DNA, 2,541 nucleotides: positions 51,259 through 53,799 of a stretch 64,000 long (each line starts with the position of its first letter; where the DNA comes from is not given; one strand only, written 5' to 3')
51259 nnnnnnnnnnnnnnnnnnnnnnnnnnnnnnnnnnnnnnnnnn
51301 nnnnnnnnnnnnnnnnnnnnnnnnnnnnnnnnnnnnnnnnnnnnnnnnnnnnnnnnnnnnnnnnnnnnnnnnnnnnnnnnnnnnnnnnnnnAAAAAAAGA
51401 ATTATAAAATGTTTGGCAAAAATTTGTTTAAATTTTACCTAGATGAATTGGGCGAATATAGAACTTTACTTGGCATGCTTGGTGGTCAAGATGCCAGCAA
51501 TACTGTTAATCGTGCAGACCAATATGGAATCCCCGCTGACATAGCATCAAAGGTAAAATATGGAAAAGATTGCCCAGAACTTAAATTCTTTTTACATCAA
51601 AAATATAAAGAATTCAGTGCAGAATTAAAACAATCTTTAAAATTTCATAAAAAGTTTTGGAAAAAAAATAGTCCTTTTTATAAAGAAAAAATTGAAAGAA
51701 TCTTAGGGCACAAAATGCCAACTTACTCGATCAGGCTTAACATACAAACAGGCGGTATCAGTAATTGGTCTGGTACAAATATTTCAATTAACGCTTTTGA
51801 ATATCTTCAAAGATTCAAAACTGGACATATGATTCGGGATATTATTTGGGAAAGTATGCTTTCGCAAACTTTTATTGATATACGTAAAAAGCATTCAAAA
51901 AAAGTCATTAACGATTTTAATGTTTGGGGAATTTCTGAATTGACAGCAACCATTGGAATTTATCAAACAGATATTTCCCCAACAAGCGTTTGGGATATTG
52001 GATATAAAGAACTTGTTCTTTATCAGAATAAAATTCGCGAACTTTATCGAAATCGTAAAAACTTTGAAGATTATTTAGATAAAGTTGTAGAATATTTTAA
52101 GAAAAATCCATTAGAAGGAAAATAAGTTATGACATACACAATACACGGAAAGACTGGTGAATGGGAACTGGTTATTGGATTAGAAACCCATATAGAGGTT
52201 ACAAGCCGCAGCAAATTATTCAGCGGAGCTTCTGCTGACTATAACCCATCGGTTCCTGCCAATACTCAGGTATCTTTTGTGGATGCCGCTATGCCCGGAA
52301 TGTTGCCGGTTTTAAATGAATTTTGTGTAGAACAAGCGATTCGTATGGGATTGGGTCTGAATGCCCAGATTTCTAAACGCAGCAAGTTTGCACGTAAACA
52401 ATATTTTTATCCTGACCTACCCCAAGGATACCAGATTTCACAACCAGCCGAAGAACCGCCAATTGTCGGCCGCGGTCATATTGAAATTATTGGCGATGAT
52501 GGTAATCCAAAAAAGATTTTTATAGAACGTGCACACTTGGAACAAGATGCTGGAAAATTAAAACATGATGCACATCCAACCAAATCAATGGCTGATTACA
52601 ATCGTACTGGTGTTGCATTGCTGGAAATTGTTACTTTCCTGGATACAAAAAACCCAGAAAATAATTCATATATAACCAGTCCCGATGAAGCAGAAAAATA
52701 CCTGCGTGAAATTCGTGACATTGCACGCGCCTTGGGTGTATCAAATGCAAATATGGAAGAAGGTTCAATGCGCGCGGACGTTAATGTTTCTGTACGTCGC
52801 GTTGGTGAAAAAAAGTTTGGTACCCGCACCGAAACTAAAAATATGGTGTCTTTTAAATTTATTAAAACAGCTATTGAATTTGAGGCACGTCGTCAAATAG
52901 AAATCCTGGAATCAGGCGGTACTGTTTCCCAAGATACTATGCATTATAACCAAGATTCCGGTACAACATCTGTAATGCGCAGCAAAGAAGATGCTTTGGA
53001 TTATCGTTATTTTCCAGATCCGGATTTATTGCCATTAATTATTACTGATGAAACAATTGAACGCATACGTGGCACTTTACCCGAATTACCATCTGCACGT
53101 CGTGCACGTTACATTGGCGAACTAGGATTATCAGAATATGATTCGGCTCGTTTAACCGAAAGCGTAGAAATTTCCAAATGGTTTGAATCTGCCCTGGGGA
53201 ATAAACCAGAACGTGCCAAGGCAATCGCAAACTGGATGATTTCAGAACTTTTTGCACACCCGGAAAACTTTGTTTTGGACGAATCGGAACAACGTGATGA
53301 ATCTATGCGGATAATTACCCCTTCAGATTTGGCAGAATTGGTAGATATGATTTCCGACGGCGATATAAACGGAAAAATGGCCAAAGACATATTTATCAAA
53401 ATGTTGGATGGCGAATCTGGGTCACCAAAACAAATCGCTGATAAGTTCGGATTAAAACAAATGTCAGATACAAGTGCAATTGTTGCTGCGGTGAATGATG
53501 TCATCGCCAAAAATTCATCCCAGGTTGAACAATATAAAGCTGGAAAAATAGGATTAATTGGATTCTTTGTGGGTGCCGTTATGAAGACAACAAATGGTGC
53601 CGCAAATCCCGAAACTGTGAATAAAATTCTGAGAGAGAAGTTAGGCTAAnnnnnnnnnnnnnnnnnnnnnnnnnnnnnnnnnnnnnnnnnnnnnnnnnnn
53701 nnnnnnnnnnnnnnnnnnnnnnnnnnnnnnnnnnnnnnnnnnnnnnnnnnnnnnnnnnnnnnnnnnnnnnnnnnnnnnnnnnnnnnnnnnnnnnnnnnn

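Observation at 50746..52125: gatCAB operon split by tRNA-Phe plus a two-gene AT-rich insert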

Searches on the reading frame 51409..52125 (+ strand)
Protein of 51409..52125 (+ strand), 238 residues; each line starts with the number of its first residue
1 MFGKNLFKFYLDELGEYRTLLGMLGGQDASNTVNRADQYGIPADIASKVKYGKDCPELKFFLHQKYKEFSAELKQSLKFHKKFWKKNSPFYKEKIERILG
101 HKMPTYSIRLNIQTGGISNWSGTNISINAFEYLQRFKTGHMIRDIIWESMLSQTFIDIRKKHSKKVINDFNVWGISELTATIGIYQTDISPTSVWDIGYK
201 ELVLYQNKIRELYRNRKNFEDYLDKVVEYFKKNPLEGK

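Call 4: search_protein_families(library=pfam, proteins=[window:51409-52125:+], max_evalue=1)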
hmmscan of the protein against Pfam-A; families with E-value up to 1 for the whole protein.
window:51409-52125:+ (238 aa): 1 family
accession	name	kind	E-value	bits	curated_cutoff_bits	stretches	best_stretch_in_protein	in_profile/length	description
PF09372.15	PRANC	-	0.079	13.7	25.8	0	199-232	31-64/97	PRANC domain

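Call 5: search_protein_families(library=padloc, proteins=[window:51409-52125:+], max_evalue=1)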
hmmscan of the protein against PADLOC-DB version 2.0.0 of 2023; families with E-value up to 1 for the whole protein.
window:51409-52125:+ (238 aa): 0 families

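Call 6: search_protein_families(library=ncbifam, proteins=[window:51409-52125:+], max_evalue=1)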
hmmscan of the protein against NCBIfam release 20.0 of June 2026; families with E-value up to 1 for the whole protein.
window:51409-52125:+ (238 aa): 0 families

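Call 8: find_homologous_proteins(query=window:51409-52125:+, max_evalue=0.01)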
Query window:51409-52125:+ (238 aa): 19 proteins with E <= 0.01 among 128 candidates.
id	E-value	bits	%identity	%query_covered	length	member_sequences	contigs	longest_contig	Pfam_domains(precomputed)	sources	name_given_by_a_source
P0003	7.0e-158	542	100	100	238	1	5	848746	-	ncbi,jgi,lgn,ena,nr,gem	ncbi:MAG TPA: hypothetical protein PKJ33_00580 [Alphaproteobacteria bacterium]|nr:hypothetical prote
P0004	4.4e-137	474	88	100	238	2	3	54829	-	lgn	-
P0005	2.9e-98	346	64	99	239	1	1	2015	-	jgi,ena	-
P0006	2.2e-89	317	62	97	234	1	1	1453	-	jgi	jgi:hypothetical protein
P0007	1.8e-87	311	61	98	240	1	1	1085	-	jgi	jgi:hypothetical protein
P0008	1.7e-78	282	58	97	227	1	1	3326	-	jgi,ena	-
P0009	9.6e-77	276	56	97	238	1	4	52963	-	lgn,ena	-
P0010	1.0e-73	266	53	97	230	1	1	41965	-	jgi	jgi:hypothetical protein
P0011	1.9e-73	265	58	97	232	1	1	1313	-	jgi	jgi:hypothetical protein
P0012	9.6e-69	250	52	97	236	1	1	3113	-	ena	-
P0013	4.1e-65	238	53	96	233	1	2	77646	-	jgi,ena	-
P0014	3.2e-63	232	51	97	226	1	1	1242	-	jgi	jgi:hypothetical protein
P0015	8.2e-61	224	48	97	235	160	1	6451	-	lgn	-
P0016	3.8e-59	218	50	96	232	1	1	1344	-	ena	-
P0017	4.1e-58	215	49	97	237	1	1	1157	-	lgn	-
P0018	2.4e-56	209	49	97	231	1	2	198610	-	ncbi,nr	ncbi:MAG: hypothetical protein MJ170_00285 [Alphaproteobacteria bacterium]|nr:hypothetical protein [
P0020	1.2e-47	181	43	96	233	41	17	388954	-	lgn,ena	-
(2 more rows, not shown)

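Call 9: find_encoding_contigs(protein=P0018, flank=6000, max_places=2)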
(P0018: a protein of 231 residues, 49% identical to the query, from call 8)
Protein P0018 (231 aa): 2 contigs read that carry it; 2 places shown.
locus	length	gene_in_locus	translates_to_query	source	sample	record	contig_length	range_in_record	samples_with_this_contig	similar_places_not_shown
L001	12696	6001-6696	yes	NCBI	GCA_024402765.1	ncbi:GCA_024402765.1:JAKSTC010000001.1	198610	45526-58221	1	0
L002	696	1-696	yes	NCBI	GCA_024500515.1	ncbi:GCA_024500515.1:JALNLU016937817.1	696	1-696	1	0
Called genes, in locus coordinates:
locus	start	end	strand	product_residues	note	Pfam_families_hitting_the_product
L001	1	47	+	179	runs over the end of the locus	-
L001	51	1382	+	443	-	PF19295:SufBD_N, PF01458:SUFBD_core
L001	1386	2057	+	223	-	PF02463:SMC_N (faint), PF00005:ABC_tran, PF13304:AAA_21 (faint)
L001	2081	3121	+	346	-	PF01594:AI-2E_transport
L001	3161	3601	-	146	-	PF03652:RuvX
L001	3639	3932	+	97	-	PF02686:GatC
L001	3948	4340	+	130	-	-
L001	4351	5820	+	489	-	PF01425:Amidase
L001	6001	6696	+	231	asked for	-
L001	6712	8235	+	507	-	PF02934:GatB_N, PF02637:GatB_Yqey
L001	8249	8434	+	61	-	-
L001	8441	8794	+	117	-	-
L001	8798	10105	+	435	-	PF00919:UPF0004, PF04055:Radical_SAM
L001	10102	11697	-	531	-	-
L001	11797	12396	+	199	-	PF13505:OMP_b-brl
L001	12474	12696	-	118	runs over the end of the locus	PF19174:DUF5856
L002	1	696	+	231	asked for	?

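Call 10: find_encoding_contigs(protein=P0020, flank=6000, max_places=3)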
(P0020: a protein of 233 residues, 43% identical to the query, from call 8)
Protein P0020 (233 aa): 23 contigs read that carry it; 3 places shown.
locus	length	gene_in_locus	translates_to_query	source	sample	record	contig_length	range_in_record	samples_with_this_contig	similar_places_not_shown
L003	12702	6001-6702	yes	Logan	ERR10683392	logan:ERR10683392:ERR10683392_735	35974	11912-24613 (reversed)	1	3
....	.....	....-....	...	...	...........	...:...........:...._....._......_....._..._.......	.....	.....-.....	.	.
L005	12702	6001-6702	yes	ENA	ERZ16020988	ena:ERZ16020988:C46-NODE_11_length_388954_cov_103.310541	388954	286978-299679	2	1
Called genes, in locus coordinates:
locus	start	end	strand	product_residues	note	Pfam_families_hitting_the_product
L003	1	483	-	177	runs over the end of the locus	PF02357:NusG, PF00467:KOW (weak)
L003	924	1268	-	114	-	PF02410:RsfS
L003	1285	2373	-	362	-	PF01018:GTP1_OBG, PF01926:MMR_HSR1, PF02421:FeoB_N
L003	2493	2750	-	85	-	PF01016:Ribosomal_L27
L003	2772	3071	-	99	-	PF00829:Ribosomal_L21p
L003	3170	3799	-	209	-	PF00565:SNase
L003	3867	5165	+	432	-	-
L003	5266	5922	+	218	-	PF00406:ADK, PF13207:AAA_17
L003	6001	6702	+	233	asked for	-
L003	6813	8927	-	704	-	PF01138:RNase_PH, PF03725:RNase_PH_C, PF03726:PNPase, PF01138:RNase_PH, PF03725:RNase_PH_C (weak), PF00013:KH_1, PF00575:S1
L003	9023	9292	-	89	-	PF00312:Ribosomal_S15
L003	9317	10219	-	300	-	PF01509:TruB_N, PF16198:TruB_C_2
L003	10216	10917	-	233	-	PF22688:Hda_lid (weak)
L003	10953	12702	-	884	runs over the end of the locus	PF00989:PAS (faint), PF13188:PAS_8 (faint), PF21370:PAS_GdpP (faint), PF08448:PAS_4 (faint), PF13426:PAS_9 (weak), PF00512:HisKA (weak), PF02518:HATPase_c, PF00072:Response_reg, +1 more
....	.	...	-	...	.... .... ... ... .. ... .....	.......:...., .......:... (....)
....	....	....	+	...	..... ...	-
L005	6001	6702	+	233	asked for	-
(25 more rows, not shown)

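Call 11: find_encoding_contigs(protein=P0009, flank=6000, max_places=2)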
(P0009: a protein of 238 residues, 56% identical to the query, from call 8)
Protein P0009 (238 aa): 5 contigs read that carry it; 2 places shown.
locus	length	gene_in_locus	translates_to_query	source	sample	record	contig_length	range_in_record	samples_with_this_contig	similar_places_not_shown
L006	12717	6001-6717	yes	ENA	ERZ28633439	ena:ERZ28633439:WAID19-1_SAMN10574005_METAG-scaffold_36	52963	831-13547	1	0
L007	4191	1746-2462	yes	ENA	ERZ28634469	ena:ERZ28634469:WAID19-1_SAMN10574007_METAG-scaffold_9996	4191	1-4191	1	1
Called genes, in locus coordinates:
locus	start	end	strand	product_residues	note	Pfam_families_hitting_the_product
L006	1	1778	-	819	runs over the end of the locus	-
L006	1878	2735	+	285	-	PF01116:F_bP_aldolase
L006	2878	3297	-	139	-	PF03652:RuvX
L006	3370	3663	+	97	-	PF02686:GatC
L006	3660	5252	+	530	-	PF01425:Amidase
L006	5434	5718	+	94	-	PF04221:RelB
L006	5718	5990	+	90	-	PF15738:YafQ_toxin, PF05016:ParE_toxin (weak)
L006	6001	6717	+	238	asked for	-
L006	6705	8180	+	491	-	PF02934:GatB_N, PF02637:GatB_Yqey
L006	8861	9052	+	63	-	-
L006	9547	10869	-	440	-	PF00071:Ras (faint), PF01926:MMR_HSR1, PF02421:FeoB_N (weak), PF00009:GTP_EFTU, PF01926:MMR_HSR1, PF02421:FeoB_N, PF04548:AIG1 (weak), PF14714:KH_dom-like, +4 more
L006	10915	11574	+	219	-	-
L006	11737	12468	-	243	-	PF04452:Methyltrans_RNA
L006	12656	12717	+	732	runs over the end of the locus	PF02534:T4SS-DNA_transf, PF10412:TrwB_AAD_bind, PF12696:TraG-D_C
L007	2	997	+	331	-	?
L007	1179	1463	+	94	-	PF04221:RelB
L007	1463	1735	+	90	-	PF15738:YafQ_toxin, PF05016:ParE_toxin (weak)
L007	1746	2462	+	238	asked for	-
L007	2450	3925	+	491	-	PF02934:GatB_N, PF02637:GatB_Yqey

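Call 16: find_encoding_contigs(protein=P0004, flank=6000, max_places=3)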
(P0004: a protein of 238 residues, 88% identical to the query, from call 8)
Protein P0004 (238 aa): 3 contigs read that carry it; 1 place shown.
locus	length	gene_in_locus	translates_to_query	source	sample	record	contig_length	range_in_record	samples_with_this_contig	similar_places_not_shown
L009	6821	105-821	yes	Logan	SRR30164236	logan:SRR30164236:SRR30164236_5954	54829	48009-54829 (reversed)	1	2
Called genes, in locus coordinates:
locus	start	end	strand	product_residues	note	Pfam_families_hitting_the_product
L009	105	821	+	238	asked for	-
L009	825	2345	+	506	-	PF02934:GatB_N, PF02637:GatB_Yqey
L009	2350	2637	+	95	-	-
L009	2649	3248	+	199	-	-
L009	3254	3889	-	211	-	-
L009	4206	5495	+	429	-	PF00919:UPF0004, PF04055:Radical_SAM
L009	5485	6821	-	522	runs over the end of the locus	-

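Call 26: predict_structure(alignment_id=A1)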
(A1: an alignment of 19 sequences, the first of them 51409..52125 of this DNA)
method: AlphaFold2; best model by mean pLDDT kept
length: 238 residues; sequences in the alignment: 19
mean_pLDDT: 89.9   pTM: 0.87
mean pLDDT of the five models: 89.9, 89.1, 89.0, 88.9, 88.5
residues with pLDDT >= 90: 169; 70-90: 53; 50-70: 13; < 50: 3
segments of 3 or more residues with pLDDT < 50: none
pLDDT, mean of each block of 10 residues (from residue 1): 77 94 76 70 90 93 97 97 94 95 95 85 92 74 92 97 95 96 92 82 93 97 98 84
secondary structure, 60 per line:
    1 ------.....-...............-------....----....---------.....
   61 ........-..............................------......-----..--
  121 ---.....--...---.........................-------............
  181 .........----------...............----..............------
elements in order: E7-11 H13-27 H35-38 H43-46 H56-68 H70-99 E106-111 E124-128 H137-161 H169-189 H200-214 H219-232

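Call 29: search_solved_structures(query=A1, max_evalue=10)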
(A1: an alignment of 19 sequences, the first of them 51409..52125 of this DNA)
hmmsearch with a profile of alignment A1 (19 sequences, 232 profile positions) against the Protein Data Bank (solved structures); distinct sequences matched with E-value up to 10: 1.
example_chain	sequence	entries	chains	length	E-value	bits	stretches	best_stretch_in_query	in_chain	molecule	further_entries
2c4i_A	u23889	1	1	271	0.97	12.1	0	115-136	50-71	AVIDIN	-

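Call 50: find_related_loci(query=A1, collection=genome_contigs, flank=5000)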
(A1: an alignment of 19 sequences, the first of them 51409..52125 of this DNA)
Query A1 (238 aa) in genome_contigs; peptide patterns used: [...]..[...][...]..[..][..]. (x = any residue, [..] = any of these).
7 stretches matched a pattern; 4 encode a relative of the query (tblastn E <= 1e-3); 4 distinct loci.
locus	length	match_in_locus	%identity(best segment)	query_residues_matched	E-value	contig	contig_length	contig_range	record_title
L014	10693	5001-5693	48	5-235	7e-67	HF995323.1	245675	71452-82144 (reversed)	Proteobacteria bacterium CAG:495 genomic scaffold, scf117, whole genome shotgun sequence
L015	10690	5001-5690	49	4-235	2e-63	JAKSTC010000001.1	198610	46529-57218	MAG: Alphaproteobacteria bacterium isolate Horse_feces297 MAG297_1, whole genome shotgun sequence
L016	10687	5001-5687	43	7-235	3e-56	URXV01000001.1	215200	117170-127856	uncultured Rickettsiales bacterium isolate UMGS1453 genome assembly, contig: NODE_6_length_215200_cov_8.100727, whole ge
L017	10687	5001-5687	42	7-235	1e-54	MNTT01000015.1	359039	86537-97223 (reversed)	MAG: Acetobacter sp. 46_36 Ley3_66761_scaffold_4, whole genome shotgun sequence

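Call 55: search_protein_families(library=pfam, proteins=[L014:2310-3911:+, L014:4056-4853:-, L014:6065-6781:+, L014:7284-8702:-, L001:3948-4340:+], max_evalue=0.01)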
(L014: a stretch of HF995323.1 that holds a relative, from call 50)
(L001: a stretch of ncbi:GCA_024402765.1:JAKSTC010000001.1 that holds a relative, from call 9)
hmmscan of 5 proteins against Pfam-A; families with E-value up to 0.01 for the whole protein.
L014:2310-3911:+ (533 aa): 4 families
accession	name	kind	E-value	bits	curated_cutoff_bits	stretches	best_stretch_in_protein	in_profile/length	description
PF02683.22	DsbD_TM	-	2.6e-18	66.6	27.1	1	192-404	2-214/219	Cytochrome C biogenesis protein transmembrane domain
PF13899.12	Thioredoxin_7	-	3e-16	59.7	27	1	425-510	2-82/83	Thioredoxin-like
PF11412.14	DsbD_N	-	4.2e-09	36.9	25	1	47-153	16-115/119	Thiol:disulfide interchange protein DsbD, N-terminal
PF13098.12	Thioredoxin_2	-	0.0018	19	27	1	438-528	3-100/104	Thioredoxin-like domain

L014:4056-4853:- (265 aa): 2 families
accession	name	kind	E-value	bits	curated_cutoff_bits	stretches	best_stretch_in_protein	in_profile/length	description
PF05359.17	DUF748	-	5.7e-10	38.3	50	1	6-179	17-166/1037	Domain of Unknown Function (DUF748)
PF05170.20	AsmA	-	1.1e-05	24.9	29.8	1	61-147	68-152/607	AsmA family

L014:6065-6781:+ (238 aa): 9 families
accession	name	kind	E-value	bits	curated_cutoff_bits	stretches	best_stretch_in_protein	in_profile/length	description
PF13505.12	OMP_b-brl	-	1.4e-19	71.4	28.7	1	12-238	4-175/175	Outer membrane protein beta-barrel domain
PF02462.21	Opacity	-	4.8e-11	43.3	21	1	117-205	24-110/126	Opacity family porin protein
PF01617.23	Surface_Ag_2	-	1.6e-10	41.3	22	1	116-207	129-209/247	Surface antigen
PF01389.23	OmpA_membrane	-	1.7e-07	31.6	21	1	118-204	70-154/180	OmpA-like transmembrane domain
PF02530.20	Porin_2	-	4.6e-06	26.7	22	1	162-205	294-337/357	Porin subfamily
PF03922.20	OmpW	-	7.9e-06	26.4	24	1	120-198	81-162/195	OmpW family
PF03797.25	Autotransporter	-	3.2e-05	24.3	26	1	74-236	71-240/255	Autotransporter beta-domain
PF19573.5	DUF6089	-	0.0016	18.3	23.2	1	131-208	109-188/226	Domain of unknown function (DUF6089)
PF10677.15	DUF2490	-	0.0032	17.6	29.8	0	173-203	36-66/186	Protein of unknown function (DUF2490)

L014:7284-8702:- (472 aa): 7 families
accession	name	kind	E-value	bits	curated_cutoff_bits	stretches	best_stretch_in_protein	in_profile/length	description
PF02518.31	HATPase_c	-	1.7e-23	83.6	26.4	1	361-468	2-109/111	Histidine kinase-, DNA gyrase B-, and HSP90-like ATPase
PF00512.31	HisKA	-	9.7e-14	51.6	26.9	1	251-316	1-66/66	His Kinase A (phospho-acceptor) domain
PF08447.18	PAS_3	-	8.9e-10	39.1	25.6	1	140-220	2-82/89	PAS fold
PF00989.32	PAS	-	2.5e-08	34.3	22.6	1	129-228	13-113/113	PAS fold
PF13426.13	PAS_9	-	2e-06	28.5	27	1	142-229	16-102/103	PAS domain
PF08448.16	PAS_4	-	1.2e-05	25.9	23.1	0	13-106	2-109/110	PAS fold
PF13589.12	HATPase_c_3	-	0.0043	17.5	25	1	366-423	4-62/137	Histidine kinase-, DNA gyrase B-, and HSP90-like ATPase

L001:3948-4340:+ (130 aa): 0 families

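Call 57: search_protein_families(library=phrogs, proteins=[window:51409-52125:+], max_evalue=0.1)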
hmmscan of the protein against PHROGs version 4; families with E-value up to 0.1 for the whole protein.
window:51409-52125:+ (238 aa): 1 family
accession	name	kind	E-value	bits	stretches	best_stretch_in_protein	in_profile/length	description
phrog_26282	-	unknown function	0.081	13.7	0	43-68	18-40/55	-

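Call 68: find_encoding_contigs(protein=P0010, flank=6000, max_places=1)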
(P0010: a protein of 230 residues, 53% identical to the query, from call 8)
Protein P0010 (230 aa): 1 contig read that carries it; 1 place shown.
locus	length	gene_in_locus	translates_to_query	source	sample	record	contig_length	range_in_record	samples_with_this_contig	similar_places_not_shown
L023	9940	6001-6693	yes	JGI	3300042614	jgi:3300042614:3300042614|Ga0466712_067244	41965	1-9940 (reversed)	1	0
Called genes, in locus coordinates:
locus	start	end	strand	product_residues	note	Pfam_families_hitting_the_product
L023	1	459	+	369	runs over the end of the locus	PF01098:FTSW_RODA_SPOVE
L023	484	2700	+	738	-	PF01751:Toprim, PF01131:Topoisom_bac, PF01396:Zn_ribbon_Top1, PF13368:Toprim_C_rpt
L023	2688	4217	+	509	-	PF01807:Zn_ribbon_DnaG, PF08275:DNAG_N, PF01751:Toprim, PF13155:Toprim_2, PF13662:Toprim_4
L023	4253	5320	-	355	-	PF01926:MMR_HSR1, PF02421:FeoB_N (weak), PF06071:YchF-GTPase_C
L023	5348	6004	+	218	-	-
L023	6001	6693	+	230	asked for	-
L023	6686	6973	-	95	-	PF05258:DciA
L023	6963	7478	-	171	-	PF02677:QueH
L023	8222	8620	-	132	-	PF00293:NUDIX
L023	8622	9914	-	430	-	PF00133:tRNA-synt_1 (weak), PF08264:Anticodon_1, PF19302:DUF5915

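Call 83: find_related_loci(query=A1, collection=viral_contigs, flank=3000)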
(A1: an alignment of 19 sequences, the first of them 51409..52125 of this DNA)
Query A1 (238 aa) in viral_contigs; peptide patterns used: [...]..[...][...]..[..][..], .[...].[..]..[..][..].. (x = any residue, [..] = any of these).
16 stretches matched a pattern, but none encodes a relative of the query by tblastn (E <= 1e-3).

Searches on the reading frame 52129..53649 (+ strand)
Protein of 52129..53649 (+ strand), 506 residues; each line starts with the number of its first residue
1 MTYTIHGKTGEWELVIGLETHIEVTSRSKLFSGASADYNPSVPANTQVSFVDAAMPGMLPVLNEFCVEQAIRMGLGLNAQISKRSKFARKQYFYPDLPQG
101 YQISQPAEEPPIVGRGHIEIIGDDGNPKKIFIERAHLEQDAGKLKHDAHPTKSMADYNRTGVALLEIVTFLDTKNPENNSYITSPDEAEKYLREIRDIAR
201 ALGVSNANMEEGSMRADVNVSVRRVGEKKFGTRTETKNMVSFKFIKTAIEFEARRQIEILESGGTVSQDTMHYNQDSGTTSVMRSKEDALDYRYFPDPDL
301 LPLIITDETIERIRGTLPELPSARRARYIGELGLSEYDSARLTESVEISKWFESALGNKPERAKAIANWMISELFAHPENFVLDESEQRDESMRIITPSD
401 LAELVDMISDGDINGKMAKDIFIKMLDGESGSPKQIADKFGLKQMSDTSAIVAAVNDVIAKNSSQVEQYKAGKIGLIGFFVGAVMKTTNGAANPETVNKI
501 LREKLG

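Call 4: search_protein_families(library=pfam, proteins=[window:52129-53649:+], max_evalue=1)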
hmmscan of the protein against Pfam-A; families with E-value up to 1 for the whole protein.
window:52129-53649:+ (506 aa): 4 families
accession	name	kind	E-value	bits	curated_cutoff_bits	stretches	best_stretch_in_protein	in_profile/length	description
PF02934.20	GatB_N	-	4.1e-104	348.1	23.4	1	14-311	1-277/277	GatB/GatE catalytic domain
PF02637.23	GatB_Yqey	-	1.3e-41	142.4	27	1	351-505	2-148/148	GatB domain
PF20155.4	TMP_3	-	0.11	12.7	41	0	402-429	134-161/192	Tape measure protein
PF09995.15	MPAB_Lcp_cat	-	0.15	12.5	23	1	183-210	116-143/231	ER-bound oxygenase mpaB/B'/Rubber oxygenase, catalytic domain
